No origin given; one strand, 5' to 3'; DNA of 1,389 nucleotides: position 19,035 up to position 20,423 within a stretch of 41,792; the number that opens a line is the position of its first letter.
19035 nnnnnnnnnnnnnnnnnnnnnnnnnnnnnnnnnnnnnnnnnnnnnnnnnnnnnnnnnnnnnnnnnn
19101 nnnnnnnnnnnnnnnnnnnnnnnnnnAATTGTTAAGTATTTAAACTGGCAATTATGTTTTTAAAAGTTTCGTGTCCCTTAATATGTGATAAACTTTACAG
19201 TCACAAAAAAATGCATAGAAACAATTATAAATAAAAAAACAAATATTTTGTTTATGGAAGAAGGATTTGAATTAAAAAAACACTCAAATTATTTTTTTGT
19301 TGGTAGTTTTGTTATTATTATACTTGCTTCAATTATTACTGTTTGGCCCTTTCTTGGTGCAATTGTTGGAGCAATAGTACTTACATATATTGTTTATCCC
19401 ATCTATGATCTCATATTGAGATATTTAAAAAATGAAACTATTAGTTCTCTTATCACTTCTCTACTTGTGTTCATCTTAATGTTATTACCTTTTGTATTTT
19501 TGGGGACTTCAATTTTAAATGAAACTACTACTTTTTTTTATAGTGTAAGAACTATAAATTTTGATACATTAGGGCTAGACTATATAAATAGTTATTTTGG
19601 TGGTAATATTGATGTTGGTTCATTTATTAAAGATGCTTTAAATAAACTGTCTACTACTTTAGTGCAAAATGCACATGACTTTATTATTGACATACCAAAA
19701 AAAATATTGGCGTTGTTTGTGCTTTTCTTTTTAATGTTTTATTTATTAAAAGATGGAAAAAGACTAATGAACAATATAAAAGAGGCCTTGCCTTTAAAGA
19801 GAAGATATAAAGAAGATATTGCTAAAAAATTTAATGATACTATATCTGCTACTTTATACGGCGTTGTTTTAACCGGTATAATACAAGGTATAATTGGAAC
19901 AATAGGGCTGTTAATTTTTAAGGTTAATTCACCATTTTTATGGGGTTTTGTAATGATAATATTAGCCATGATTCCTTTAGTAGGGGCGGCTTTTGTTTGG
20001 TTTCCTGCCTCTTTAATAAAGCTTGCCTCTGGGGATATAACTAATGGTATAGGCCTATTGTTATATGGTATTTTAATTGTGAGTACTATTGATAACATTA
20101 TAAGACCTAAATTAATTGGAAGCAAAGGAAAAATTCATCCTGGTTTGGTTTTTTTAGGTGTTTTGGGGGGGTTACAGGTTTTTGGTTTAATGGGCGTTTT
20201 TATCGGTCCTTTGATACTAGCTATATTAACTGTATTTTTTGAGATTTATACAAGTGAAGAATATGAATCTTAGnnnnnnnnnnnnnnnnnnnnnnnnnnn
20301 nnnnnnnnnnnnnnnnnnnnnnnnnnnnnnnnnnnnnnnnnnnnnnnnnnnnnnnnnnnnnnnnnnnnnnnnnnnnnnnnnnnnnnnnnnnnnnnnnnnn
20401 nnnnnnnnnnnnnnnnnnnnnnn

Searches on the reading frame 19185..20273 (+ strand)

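Call 22: search_protein_families(library=pfam, proteins=[window:19185-20273:+], max_evalue=0.001)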
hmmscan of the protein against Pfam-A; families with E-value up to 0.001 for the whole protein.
window:19185-20273:+ (362 aa): 1 family
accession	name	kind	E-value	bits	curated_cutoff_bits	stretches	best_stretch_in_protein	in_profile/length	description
PF01594.21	AI-2E_transport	-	1.3e-51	176.1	34.3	1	41-355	5-326/327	AI-2E family transporter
